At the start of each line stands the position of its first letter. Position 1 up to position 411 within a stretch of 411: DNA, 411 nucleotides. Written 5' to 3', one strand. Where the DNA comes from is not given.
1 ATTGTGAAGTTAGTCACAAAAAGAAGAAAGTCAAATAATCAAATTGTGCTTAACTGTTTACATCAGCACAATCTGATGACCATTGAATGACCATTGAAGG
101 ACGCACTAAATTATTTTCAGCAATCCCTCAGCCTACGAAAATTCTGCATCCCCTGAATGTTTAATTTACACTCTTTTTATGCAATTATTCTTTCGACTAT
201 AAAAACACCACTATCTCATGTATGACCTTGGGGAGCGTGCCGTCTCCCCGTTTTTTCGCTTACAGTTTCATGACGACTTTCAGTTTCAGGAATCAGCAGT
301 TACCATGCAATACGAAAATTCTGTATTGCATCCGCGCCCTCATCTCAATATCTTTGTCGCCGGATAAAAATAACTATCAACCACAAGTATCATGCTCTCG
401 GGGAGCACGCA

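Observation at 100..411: Tandemly duplicated, terminator-bearing non-coding units: candidate pair of sibling small RNAs of unrecognised family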

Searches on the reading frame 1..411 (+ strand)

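Call 34: find_related_loci(query=L001:6631-7746:-, collection=viral_contigs, flank=3000)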
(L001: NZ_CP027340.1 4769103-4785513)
Query L001:6631-7746:- (371 aa) in viral_contigs; peptide patterns used: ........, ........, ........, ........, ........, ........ (x = any residue, [..] = any of these).
29 stretches matched a pattern; 26 encode a relative of the query (tblastn E <= 1e-3); 26 distinct loci.
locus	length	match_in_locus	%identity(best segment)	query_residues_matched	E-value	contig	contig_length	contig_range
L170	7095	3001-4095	68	1-371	1e-154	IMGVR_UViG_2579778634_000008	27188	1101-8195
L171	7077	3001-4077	64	1-371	1e-140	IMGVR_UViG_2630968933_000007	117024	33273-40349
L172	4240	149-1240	63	1-371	8e-140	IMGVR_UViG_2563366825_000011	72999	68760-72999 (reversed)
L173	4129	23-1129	57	1-371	9e-124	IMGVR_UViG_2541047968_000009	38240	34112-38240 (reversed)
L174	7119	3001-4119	58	1-371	6e-122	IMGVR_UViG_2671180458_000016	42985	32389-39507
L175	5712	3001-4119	58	1-371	6e-122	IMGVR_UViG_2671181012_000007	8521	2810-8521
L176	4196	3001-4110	57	1-371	2e-115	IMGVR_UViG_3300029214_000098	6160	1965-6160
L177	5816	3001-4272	50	1-371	3e-113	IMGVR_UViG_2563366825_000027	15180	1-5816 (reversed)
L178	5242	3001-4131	56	1-371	4e-111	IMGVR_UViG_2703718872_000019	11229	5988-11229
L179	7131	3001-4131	56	1-371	4e-111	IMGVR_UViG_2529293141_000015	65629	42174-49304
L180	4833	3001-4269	49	1-371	2e-100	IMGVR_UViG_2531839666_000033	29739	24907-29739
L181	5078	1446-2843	39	1-371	1e-76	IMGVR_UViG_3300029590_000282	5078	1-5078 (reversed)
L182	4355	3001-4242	39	1-371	5e-64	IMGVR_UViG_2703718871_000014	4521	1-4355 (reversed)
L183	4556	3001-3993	43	1-371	1e-63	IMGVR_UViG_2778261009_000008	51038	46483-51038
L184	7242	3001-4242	39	1-371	1e-63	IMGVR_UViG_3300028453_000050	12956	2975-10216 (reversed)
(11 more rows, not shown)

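Call 62: find_encoding_contigs(protein=L001:8554-9135:-, flank=3000, max_places=10)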
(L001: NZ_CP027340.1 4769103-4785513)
Protein L001:8554-9135:- (193 aa): 24 contigs read that carry it; 10 places shown.
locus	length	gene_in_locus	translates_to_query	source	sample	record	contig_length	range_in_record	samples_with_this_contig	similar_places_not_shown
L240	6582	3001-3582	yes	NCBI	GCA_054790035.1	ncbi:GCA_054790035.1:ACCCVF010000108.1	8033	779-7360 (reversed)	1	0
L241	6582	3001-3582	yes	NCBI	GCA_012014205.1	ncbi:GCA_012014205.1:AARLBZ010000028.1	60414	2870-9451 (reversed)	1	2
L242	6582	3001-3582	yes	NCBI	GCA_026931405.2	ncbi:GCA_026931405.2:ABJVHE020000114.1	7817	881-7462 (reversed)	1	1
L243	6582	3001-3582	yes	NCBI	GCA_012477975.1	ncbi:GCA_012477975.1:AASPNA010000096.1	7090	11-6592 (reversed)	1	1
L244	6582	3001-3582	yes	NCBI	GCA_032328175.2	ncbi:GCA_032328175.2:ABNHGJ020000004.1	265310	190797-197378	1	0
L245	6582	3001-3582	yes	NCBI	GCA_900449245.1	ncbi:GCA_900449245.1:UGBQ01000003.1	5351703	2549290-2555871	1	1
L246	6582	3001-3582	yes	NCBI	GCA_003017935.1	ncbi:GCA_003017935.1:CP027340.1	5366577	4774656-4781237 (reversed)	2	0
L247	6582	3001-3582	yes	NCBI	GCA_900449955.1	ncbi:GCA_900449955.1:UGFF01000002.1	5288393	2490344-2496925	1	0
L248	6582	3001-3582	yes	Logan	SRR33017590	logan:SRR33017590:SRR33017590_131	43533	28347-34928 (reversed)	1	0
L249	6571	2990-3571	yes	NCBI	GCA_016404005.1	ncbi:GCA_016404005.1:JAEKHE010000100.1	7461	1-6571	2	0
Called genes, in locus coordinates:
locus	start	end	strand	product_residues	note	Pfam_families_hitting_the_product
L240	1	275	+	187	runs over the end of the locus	-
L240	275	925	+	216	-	PF24175:SU10_adaptor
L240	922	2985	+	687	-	-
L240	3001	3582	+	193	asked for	PF14301:DUF4376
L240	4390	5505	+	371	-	PF03895:YadA_anchor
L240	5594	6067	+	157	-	-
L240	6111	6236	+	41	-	-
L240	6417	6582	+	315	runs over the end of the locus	?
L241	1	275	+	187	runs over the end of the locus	-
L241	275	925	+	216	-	PF24175:SU10_adaptor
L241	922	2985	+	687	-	-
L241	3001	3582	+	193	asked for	PF14301:DUF4376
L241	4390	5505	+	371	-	PF03895:YadA_anchor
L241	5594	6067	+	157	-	-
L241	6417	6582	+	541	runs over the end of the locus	-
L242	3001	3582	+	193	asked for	PF14301:DUF4376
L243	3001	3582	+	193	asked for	PF14301:DUF4376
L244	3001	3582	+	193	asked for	PF14301:DUF4376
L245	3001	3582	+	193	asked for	PF14301:DUF4376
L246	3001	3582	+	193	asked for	PF14301:DUF4376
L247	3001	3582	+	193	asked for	PF14301:DUF4376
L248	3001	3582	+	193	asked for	PF14301:DUF4376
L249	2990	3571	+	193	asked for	PF14301:DUF4376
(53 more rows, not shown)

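Call 67: find_related_loci(query=L001:8554-9135:-, collection=viral_contigs, flank=1500)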
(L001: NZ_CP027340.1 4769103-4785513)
Query L001:8554-9135:- (193 aa) in viral_contigs; peptide patterns used: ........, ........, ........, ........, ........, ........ (x = any residue, [..] = any of these).
101 stretches matched a pattern; 96 encode a relative of the query (tblastn E <= 1e-3); the best 80 are kept; 80 distinct loci.
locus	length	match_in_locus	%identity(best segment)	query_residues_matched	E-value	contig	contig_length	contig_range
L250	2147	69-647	98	1-193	5e-135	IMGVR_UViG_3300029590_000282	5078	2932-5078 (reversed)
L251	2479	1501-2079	97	1-193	8e-132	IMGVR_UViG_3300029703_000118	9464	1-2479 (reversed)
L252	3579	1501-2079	97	1-193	7e-128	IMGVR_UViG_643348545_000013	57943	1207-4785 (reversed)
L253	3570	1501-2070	98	4-193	6e-128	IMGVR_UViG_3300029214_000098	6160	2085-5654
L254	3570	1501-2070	96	4-193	3e-124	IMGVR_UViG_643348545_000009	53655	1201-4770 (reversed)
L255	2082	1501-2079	93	1-193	3e-128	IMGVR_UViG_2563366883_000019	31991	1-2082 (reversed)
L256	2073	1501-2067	95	4-192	9e-128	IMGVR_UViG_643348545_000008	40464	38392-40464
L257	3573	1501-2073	93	1-191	2e-122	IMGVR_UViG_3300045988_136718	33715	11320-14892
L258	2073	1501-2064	93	4-191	1e-123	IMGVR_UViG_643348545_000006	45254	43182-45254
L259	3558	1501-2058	89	4-189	5e-113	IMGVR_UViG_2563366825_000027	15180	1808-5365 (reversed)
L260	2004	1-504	83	22-189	1e-93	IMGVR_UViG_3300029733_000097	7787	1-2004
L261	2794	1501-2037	74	19-193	1e-87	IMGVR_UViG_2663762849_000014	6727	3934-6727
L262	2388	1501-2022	71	19-192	9e-83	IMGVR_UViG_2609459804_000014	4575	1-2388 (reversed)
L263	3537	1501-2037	70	19-193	4e-82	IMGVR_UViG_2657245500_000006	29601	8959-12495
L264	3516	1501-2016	74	19-192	1e-81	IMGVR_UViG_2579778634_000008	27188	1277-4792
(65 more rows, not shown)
